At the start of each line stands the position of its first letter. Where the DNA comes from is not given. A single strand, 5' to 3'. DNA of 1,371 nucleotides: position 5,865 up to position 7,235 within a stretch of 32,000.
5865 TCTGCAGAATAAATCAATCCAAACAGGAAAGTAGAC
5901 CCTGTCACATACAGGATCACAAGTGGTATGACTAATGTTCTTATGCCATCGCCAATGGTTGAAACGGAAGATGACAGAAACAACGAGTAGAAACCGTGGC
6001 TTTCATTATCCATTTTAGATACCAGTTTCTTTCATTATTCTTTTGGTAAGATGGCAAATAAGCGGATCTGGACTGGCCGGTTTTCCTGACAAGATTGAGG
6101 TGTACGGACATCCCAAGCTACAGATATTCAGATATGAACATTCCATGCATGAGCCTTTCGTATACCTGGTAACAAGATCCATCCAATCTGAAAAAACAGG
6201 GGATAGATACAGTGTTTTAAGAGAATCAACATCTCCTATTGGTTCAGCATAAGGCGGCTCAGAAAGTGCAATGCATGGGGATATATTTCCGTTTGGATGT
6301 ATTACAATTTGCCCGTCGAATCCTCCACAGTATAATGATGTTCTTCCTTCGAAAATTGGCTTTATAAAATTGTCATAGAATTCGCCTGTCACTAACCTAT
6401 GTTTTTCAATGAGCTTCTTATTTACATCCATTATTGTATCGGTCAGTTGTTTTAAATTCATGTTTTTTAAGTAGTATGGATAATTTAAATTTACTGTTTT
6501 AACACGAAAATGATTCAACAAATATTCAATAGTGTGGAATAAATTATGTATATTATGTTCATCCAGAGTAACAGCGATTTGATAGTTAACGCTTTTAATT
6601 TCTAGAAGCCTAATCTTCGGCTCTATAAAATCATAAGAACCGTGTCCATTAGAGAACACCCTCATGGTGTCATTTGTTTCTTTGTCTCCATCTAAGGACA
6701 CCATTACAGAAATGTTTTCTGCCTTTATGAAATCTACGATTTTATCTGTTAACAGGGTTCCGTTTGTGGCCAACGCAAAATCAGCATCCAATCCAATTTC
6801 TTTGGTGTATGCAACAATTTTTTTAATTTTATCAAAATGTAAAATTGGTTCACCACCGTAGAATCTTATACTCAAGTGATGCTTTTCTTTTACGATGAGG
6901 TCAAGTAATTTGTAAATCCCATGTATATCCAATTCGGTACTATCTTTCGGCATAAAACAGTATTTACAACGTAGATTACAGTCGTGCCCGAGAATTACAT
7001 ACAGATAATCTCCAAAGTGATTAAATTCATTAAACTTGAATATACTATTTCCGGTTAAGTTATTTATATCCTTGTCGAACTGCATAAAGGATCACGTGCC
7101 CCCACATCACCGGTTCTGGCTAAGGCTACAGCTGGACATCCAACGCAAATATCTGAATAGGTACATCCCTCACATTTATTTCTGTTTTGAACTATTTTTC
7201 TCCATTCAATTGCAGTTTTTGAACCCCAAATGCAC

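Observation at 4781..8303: Compact operon: small Cys-containing ORF, two radical-SAM/SPASM enzymes and an MFS exporter (candidate archaeal RiPP cluster)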

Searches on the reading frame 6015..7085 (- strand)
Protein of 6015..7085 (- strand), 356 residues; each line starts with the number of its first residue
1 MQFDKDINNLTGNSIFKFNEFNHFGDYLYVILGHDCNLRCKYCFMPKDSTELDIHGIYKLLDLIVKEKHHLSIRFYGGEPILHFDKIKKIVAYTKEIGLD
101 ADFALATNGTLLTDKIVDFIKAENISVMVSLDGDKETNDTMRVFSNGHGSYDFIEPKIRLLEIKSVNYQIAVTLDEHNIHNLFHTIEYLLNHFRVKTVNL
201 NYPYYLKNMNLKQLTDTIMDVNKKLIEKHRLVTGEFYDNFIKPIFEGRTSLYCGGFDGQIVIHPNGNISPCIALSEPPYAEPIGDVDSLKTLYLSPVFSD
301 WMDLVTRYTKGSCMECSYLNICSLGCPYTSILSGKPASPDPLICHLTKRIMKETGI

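Call 3: search_protein_families(library=ncbifam, proteins=[window:6015-7085:-], max_evalue=0.01)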
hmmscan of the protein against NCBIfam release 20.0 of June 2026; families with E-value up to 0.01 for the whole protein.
window:6015-7085:- (356 aa): 78 families (the best 25 are shown)
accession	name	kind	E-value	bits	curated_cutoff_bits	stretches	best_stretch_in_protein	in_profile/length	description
NF047865.1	rSAM_PapB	equivalog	5.1e-45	154.1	340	1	30-329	7-319/330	PapB family radical SAM/SPASM ranthipeptide maturase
TIGR03974.1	rSAM_six_Cys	equivalog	5.9e-37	127.6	425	1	31-331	102-421/451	thioether cross-link-forming SCIFF peptide maturase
TIGR04064.1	rSAM_nif11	equivalog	4.4e-35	121.3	518.7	2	19-161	71-224/459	nif11-like peptide radical SAM maturase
TIGR03906.1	quino_hemo_SAM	equivalog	3.5e-34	118.3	453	1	32-339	100-428/467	quinohemoprotein amine dehydrogenase maturation protein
NF040492.1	not_ScfB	exception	3.1e-32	112.1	855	1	22-328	91-417/450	ScfB-related radical SAM/SPASM orphan maturase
TIGR04068.1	rSAM_ocin_clost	equivalog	2.2e-31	109.2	500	1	29-175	87-246/462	Cys-rich peptide radical SAM maturase CcpM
TIGR03942.1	sulfatase_rSAM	equivalog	1.4e-27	96.8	349.45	1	33-333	8-331/363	anaerobic sulfatase maturase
NF041298.1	rSAM_mat_DynA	equivalog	1.4e-27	96.6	450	1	34-328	9-323/356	dynobactin maturation radical SAM/SPASM protein DynA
NF038107.1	rSAM_NF038107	equivalog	5.1e-26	91.4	600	1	29-330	88-404/444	Cys-every-fifth radical SAM/SPASM peptide maturase CefB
TIGR04463.1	rSAM_vs_C_rich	equivalog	5.7e-26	91.2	525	1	21-334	77-402/438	TIGR04463 family radical SAM/SPASM RiPP maturase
TIGR04280.1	geopep_mat_rSAM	hypoth_equivalog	1.5e-25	90.1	400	1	29-159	87-228/428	geopeptide radical SAM maturase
TIGR04115.1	rSAM_Cxxx_rpt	equivalog_domain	2.3e-24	86.6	350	1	31-323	7-323/359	radical SAM peptide maturase, CXXX-repeat target family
TIGR04136.1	rSAM_FibroRumin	equivalog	4.9e-24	85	400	1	29-330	94-422/458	FibroRumin system radical SAM peptide maturase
NF038170.1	lachnocin_rSAM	equivalog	6.5e-24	84.6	550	1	30-243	80-314/440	lachnocin radical SAM maturase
TIGR03978.1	rSAM_paired_1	equivalog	1.3e-22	80.2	370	1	27-163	83-229/466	His-Xaa-Ser system radical SAM maturase HxsB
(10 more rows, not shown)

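Call 4: search_protein_families(library=pfam, proteins=[window:6015-7085:-], max_evalue=0.01)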
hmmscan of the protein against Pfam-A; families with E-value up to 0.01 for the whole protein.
window:6015-7085:- (356 aa): 3 families
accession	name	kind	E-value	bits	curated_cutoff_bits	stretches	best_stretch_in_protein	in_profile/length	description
PF04055.27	Radical_SAM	-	1.8e-14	54.7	29.5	1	31-187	2-164/166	Radical SAM superfamily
PF13353.11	Fer4_12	-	1.4e-06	29.1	22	1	31-140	10-126/137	4Fe-4S single cluster domain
PF13186.11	SPASM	-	0.00058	20.5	21.5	1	253-316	1-66/67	Iron-sulfur cluster-binding domain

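Call 9: find_homologous_proteins(query=window:6015-7085:-)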
Query window:6015-7085:- (356 aa): 830 proteins with E <= 0.001 among 2589 candidates; the best 120 are listed.
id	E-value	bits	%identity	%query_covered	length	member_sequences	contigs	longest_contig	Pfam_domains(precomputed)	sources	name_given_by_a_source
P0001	2.3e-242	822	100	100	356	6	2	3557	PF04055.28,PF13353.12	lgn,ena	-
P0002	4.5e-195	666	81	100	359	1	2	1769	PF04055.28,PF13353.12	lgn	-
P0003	2.8e-181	621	75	100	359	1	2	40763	PF04055.28,PF13353.12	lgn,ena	-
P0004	1.0e-147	510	63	99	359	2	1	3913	PF04055.28,PF13353.12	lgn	-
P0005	2.1e-41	161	29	96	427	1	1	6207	PF04055.28,PF13353.12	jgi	jgi:uncharacterized protein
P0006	9.5e-36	142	31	90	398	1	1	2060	PF13186.12,PF04055.28,PF13353.12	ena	-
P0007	1.1e-30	126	31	93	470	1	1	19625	PF04055.28,PF13353.12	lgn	-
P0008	1.8e-30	125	31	91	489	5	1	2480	PF04055.28,PF13353.12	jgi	jgi:uncharacterized protein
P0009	3.8e-30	124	29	85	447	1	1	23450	PF04055.28,PF13353.12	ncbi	-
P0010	7.2e-28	116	29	93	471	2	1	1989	PF04055.28,PF13353.12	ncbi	-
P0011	1.0e-27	116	26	92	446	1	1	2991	PF04055.28,PF13353.12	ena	-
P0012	3.7e-27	114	28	91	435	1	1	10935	PF04055.28,PF13353.12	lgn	-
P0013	3.2e-26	111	30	91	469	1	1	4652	PF04055.28,PF13353.12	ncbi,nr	ncbi:radical SAM protein [Patescibacteria group bacterium]|nr:radical SAM protein [Patescibacteria g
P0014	3.5e-25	107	28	85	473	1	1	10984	PF04055.28,PF13353.12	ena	-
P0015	4.5e-25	107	27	90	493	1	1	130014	PF04055.28,PF13353.12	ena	-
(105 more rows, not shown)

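Call 10: find_encoding_contigs(protein=P0003, flank=10000, max_places=4)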
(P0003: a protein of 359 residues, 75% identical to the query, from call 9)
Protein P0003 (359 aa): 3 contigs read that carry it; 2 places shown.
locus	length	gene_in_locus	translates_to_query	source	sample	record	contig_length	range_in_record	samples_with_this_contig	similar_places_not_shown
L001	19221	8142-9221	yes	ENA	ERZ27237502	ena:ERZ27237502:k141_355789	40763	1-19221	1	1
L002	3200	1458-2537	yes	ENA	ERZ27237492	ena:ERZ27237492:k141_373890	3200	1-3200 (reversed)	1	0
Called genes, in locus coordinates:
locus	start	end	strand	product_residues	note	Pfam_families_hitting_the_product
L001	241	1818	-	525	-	PF00324:AA_permease, PF13520:AA_permease_2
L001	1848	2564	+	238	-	PF24367:DUF7523 (weak)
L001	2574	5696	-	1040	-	PF03176:MMPL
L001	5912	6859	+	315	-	PF01035:DNA_binding_1, PF04493:Endonuclease_5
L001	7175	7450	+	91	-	-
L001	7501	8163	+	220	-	PF13186:SPASM (weak)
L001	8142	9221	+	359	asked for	PF04055:Radical_SAM, PF13353:Fer4_12 (faint)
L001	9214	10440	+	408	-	PF05977:MFS_3, PF07690:MFS_1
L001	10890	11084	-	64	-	-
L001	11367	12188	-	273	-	PF01904:DUF72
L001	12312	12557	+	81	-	-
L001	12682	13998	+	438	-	PF01547:SBP_bac_1, PF13416:SBP_bac_8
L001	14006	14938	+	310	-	PF00528:BPD_transp_1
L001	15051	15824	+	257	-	PF00528:BPD_transp_1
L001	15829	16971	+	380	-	PF00005:ABC_tran, PF13304:AAA_21 (faint), PF17912:OB_MalK (weak)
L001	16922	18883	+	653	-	PF03633:Glyco_hydro_65C (faint), PF06202:GDE_C, PF22422:MGH1-like_GH (weak)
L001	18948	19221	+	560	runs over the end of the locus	PF06202:GDE_C (faint)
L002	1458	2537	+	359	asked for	PF04055:Radical_SAM, PF13353:Fer4_12 (faint)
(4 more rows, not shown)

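Call 11: find_encoding_contigs(protein=P0004, flank=10000, max_places=4)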
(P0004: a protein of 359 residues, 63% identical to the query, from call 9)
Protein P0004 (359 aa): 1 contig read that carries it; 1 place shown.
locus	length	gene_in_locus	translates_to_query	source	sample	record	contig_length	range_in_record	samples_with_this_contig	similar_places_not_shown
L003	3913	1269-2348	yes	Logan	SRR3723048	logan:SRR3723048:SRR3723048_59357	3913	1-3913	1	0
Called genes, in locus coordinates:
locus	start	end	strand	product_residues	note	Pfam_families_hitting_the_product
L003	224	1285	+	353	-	PF04055:Radical_SAM, PF13186:SPASM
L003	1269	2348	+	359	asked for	PF13353:Fer4_12 (weak), PF04055:Radical_SAM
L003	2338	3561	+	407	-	PF05977:MFS_3, PF07690:MFS_1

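Call 12: find_encoding_contigs(protein=P0002, flank=10000, max_places=4)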
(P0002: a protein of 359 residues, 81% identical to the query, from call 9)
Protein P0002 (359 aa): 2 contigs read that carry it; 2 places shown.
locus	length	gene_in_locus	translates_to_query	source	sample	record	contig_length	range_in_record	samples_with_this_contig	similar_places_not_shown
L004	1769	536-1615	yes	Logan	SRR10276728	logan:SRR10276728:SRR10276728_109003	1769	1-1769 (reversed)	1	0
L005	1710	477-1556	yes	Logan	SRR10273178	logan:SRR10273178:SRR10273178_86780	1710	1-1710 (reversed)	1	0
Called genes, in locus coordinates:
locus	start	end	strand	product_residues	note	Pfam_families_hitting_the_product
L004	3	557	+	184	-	?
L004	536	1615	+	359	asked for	PF04055:Radical_SAM, PF13353:Fer4_12 (weak)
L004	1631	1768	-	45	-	?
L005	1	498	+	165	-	?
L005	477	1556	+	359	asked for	PF04055:Radical_SAM, PF13353:Fer4_12 (weak)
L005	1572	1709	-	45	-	?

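Call 24: search_solved_structures(query=window:6015-7085:-, max_evalue=0.001)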
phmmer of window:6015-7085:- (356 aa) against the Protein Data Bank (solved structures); distinct sequences matched with E-value up to 0.001: 19.
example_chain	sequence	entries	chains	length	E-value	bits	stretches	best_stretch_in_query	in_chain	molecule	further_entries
5wgg_A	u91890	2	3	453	9.8e-27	97.6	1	30-331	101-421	Radical SAM domain protein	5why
8vpo_A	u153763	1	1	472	1.2e-16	64.4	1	31-325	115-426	Radical SAM core domain-containing protein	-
9gm3_A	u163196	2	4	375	1.2e-10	44.7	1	32-165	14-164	ChlB radical SAM domain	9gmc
4k37_A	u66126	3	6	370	1.8e-10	44.1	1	34-327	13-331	Anaerobic sulfatase-maturating enzyme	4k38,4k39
4k36_A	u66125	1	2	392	2.3e-10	43.7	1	34-327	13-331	Anaerobic sulfatase-maturating enzyme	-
5v1q_A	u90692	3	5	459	3.8e-07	33.1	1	30-335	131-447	Radical SAM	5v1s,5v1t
7vob_C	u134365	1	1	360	6.6e-06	29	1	27-142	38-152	Cytosylglucuronate decarboxylase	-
7voc_C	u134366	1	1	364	6.8e-06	29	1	27-142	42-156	Cytosylglucuronate decarboxylase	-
7wzv_A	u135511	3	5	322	9.2e-06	28.6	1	34-149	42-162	4Fe-4S cluster-binding domain-containing protein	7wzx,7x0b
6c8v_A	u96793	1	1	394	2.4e-05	27.2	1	31-346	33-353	Coenzyme PQQ synthesis protein E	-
9dgw_A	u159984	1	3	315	4.2e-05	26.4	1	33-194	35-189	Radical SAM core domain-containing protein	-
6b4c_A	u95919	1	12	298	4.5e-05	26.3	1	34-194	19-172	Viperin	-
9dfw_A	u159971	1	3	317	5.4e-05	26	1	33-194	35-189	Radical SAM core domain-containing protein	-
7n7i_A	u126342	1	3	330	5.7e-05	26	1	34-194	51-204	Viperin-like enzyme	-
7n7h_A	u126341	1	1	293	0.00013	24.7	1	34-190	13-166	VIPERIN-LIKE ENZYME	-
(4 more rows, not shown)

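Call 37: find_related_loci(query=A2, collection=genome_contigs, flank=6000)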
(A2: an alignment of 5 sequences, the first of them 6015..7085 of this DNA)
Query A2 (356 aa) in genome_contigs; peptide patterns used: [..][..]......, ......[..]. (x = any residue, [..] = any of these).
600 stretches matched a pattern (row limit reached: there are more); 570 encode a relative of the query (tblastn E <= 1e-3); the best 80 are kept; 80 distinct loci.
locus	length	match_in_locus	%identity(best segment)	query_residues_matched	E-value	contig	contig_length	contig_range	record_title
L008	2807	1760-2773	31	32-349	1e-40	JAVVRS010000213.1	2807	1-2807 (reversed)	MAG: Oscillospiraceae bacterium isolate CGS10Y1-bin9 NODE_38588_length_2807_cov_5.761265, whole genome shotgun sequence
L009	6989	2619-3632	30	32-349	5e-38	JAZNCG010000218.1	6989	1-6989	MAG: Ructibacterium sp. isolate T1900044736_TS20190202.MAGScoT_cleanbin_000007 SGB_2023_k141_1766264, whole genome shotg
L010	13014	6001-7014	30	32-349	2e-35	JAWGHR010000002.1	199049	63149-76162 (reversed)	MAG: Peptoniphilus harei isolate N2_038_000G1_dasN2_038_000G1_maxbin2.maxbin.027 N2_038_000G1_scaffold_18, whole genome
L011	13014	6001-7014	30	32-349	3e-35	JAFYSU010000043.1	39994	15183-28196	MAG: Oscillospiraceae bacterium isolate RGIG7389 Water_buffalos_Cecum.Co__c3922396, whole genome shotgun sequence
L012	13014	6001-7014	27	32-352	2e-35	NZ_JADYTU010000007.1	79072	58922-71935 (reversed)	Pseudoflavonifractor phocaeensis strain An901 An901_NODE_7_length_79072_cov_28.340802_pilon, whole genome shotgun sequen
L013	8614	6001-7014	30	32-349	5e-35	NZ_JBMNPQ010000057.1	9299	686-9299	MAG: Peptoniphilus sp. isolate SBF912SR2HQ0006 scaffold_33655_c1, whole genome shotgun sequence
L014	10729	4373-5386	30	32-349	2e-34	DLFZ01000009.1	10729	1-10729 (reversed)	MAG TPA_asm: Christensenella sp. UBA7707 UBA7707_contig_4932, whole genome shotgun sequence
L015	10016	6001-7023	27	32-352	2e-34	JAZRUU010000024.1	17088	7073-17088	MAG: Clostridia bacterium isolate T1900045336_YK20190025.MAGScoT_cleanbin_000022 SGB_6604_k141_2432965, whole genome sho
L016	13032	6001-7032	28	34-356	2e-34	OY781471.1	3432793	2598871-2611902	MAG: Tissierellales bacterium isolate f5db3f26-e30e-4500-98bb-a46faba182b7 genome assembly, chromosome: 1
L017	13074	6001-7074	28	32-352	2e-34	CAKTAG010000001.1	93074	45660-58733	MAG: uncultured Candidatus Soleaferrea sp. isolate REFINED_METABAT215_TOP10_CONTIGS_1500_ASSEMBLY_K77_MERGED__Hadza_MoBi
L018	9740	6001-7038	29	32-352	2e-34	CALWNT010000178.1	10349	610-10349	MAG: uncultured Clostridia bacterium isolate E0_RP0__bin66 genome assembly, contig: E0_RP0__k127_1769167, whole genome s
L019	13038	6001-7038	27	32-352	3e-34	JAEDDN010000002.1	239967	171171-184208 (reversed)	MAG: Oscillospiraceae bacterium isolate MAG033 NODE_6_length_239967_cov_31.171400, whole genome shotgun sequence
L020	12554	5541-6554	30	32-349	4e-34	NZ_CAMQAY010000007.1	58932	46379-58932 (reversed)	MAG: uncultured Peptoniphilus sp. isolate SRR16916877_bin.17_metaWRAP_v1.3_MAG ERZ11466566.101, whole genome shotgun seq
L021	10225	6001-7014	30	32-349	8e-35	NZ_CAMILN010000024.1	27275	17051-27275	MAG: uncultured Peptoniphilus sp. isolate ShTv1KJg0X_bin.5.MAG NODE_176_length_27275_cov_15.166642, whole genome shotgun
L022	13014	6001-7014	29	32-349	9e-34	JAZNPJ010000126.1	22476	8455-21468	MAG: Clostridia bacterium isolate T1900044834_TS20190300.MAGScoT_cleanbin_000025 SGB_2914_k141_2626109, whole genome sho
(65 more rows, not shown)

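Call 50: list_cluster_members(proteins=[L006:6401-7762:-, L006:254-1294:+, window:6015-7085:-, L001:5912-6859:+, L007:298-1341:+])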
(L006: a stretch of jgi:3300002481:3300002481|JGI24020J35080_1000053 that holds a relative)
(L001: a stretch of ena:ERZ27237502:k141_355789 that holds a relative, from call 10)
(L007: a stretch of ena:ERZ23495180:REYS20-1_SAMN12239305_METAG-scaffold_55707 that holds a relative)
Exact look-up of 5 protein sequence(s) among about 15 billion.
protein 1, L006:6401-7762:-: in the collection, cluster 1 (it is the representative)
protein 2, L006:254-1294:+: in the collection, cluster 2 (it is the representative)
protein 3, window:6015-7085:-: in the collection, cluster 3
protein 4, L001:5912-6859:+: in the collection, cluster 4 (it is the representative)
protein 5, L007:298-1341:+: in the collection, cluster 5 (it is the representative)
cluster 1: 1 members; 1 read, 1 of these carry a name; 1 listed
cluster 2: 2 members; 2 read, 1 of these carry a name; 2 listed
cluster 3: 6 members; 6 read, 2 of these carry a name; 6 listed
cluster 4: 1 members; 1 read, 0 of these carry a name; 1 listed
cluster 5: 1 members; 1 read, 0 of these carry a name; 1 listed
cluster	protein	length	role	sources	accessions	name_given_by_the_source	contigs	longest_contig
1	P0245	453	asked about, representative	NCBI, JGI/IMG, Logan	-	seryl-tRNA synthetase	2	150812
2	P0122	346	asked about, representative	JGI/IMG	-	-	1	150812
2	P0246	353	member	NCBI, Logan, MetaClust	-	\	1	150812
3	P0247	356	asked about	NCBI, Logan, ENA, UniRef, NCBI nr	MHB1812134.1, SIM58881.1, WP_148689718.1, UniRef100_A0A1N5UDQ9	radical SAM/SPASM domain-containing protein [Cuniculiplasma divulgatum] | Radical SAM superfamily enzyme n=1 Tax=Cuniculiplasma divulgatum TaxID=1673428 ... | radical SAM protein [Cuniculiplasma divulgatum]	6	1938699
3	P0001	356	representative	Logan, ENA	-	-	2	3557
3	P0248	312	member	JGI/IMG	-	uncharacterized protein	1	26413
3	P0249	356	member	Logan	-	-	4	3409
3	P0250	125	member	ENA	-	-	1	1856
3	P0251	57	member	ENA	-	-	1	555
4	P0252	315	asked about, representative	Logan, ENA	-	-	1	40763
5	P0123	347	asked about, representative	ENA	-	-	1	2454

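Call 60: find_encoding_contigs(protein=P0005, flank=5000, max_places=2)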
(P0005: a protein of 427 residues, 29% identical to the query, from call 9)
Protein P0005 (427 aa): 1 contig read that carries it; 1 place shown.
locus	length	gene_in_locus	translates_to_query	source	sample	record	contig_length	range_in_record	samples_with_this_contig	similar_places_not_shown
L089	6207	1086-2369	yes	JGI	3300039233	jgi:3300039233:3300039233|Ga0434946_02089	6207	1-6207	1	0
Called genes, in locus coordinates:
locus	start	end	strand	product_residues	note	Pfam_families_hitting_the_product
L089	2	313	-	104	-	?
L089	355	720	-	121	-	-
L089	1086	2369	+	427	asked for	PF04055:Radical_SAM, PF13353:Fer4_12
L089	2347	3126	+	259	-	-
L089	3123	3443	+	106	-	PF00391:PEP-utilizers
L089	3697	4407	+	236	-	-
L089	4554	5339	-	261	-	PF01884:PcrB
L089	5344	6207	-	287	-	?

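Call 63: predict_structure(alignment_id=A3)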
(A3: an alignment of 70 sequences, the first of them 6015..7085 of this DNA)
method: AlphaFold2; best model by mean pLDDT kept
length: 356 residues; sequences in the alignment: 70
mean_pLDDT: 89.1   pTM: 0.89
mean pLDDT of the five models: 89.1, 88.3, 87.9, 86.1, 85.3
residues with pLDDT >= 90: 247; 70-90: 79; 50-70: 15; < 50: 15
segments of 3 or more residues with pLDDT < 50: 1-13
pLDDT, mean of each block of 10 residues (from residue 1): 36 50 78 96 89 97 94 96 98 98 98 99 98 97 96 98 97 93 97 94 81 92 94 87 76 79 97 92 93 91 88 88 88 90 90 75
secondary structure, 60 per line:
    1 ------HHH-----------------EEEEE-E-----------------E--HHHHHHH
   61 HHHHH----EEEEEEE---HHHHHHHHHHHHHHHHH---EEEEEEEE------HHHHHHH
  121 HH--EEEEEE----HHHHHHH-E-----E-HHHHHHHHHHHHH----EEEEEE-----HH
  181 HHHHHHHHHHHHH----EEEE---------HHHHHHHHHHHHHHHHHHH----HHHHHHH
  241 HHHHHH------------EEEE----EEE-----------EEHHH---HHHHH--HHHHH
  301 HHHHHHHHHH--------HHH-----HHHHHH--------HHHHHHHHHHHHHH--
elements in order: E27-31 H54-65 E70-76 H80-96 E100-107 H114-122 E125-130 H135-141 H151-163 E168-173 H179-193 E198-201 H211-229 H234-246 E259-262 E267-269 H289-293 H296-310 H327-332 H341-354

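Call 66: fold_search(model_id=the predicted structure, library=pdb)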
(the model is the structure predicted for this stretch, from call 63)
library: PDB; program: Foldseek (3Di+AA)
matches with E <= 10: 1637; with E <= 0.001: 99
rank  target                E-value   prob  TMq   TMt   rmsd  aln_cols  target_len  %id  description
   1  5why_B                4.2e-20  1.00  0.76  0.65   3.1       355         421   24  Structural Insights into Thioether Bond Formation in the Biosynthesis of Sactipeptides (released 2017-07-26)
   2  4k37_B                3.1e-19  1.00  0.80  0.78   3.0       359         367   19  Native anSMEcpe with bound AdoMet (released 2013-05-08)
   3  5wgg_A                3.1e-19  1.00  0.77  0.63   3.7       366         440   24  Structural Insights into Thioether Bond Formation in the Biosynthesis of Sactipeptides (released 2017-07-26)
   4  4k36_B                4.5e-19  1.00  0.78  0.76   3.6       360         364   20  His6 tagged anSMEcpe with bound AdoMet (released 2013-05-08)
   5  5why_A                4.5e-19  1.00  0.77  0.66   3.3       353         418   23  Structural Insights into Thioether Bond Formation in the Biosynthesis of Sactipeptides (released 2017-07-26)
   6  4k38_A                6.9e-19  1.00  0.79  0.76   3.5       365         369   19  Native anSMEcpe with bound AdoMet and Kp18Cys peptide (released 2013-05-08)
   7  9gm3_A                9.9e-19  1.00  0.75  0.72   4.3       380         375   18  Crystal structure of the complex formed between the radical SAM protein ChlB and the leader region of its precursor su (released 2025-06-25)
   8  4k39_A                1.4e-18  1.00  0.79  0.78   3.3       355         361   20  Native anSMEcpe with bound AdoMet and Cp18Cys peptide (released 2013-05-08)
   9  4k38_B                1.5e-18  1.00  0.78  0.77   3.3       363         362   18  Native anSMEcpe with bound AdoMet and Kp18Cys peptide (released 2013-05-08)
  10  4k37_A                2.5e-18  1.00  0.79  0.77   3.4       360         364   20  Native anSMEcpe with bound AdoMet (released 2013-05-08)
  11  9gm3_C                3.4e-18  1.00  0.75  0.72   4.3       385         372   19  Crystal structure of the complex formed between the radical SAM protein ChlB and the leader region of its precursor su (released 2025-06-25)
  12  4k36_A                5.5e-18  1.00  0.80  0.75   3.2       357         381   19  His6 tagged anSMEcpe with bound AdoMet (released 2013-05-08)
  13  4k39_B                6.2e-18  1.00  0.78  0.77   3.3       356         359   18  Native anSMEcpe with bound AdoMet and Cp18Cys peptide (released 2013-05-08)
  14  9gmc_A                1.1e-17  1.00  0.75  0.72   4.3       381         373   18  Crystal structure of the complex formed between the radical SAM protein ChlB and the R3A mutant of ChlA (released 2025-06-25)
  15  9gmc_C                3.4e-17  1.00  0.74  0.71   4.4       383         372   19  Crystal structure of the complex formed between the radical SAM protein ChlB and the R3A mutant of ChlA (released 2025-06-25)
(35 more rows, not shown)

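Call 70: search_protein_families(library=pfam, proteins=[L001:7175-7450:+], max_evalue=0.01)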
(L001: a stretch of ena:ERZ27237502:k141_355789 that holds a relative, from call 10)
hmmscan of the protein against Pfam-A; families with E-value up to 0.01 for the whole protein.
L001:7175-7450:+ (91 aa): 0 families

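Call 71: search_protein_families(library=phrogs, proteins=[L001:7175-7450:+], max_evalue=0.001)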
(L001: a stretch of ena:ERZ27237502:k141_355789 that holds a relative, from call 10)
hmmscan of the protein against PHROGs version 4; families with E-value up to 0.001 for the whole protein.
L001:7175-7450:+ (91 aa): 0 families

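Call 85: search_protein_families(library=ncbifam, proteins=[L001:7175-7450:+], max_evalue=1)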
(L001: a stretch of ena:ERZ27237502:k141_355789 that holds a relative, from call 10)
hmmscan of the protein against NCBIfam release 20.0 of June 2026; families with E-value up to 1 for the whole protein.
L001:7175-7450:+ (91 aa): 0 families
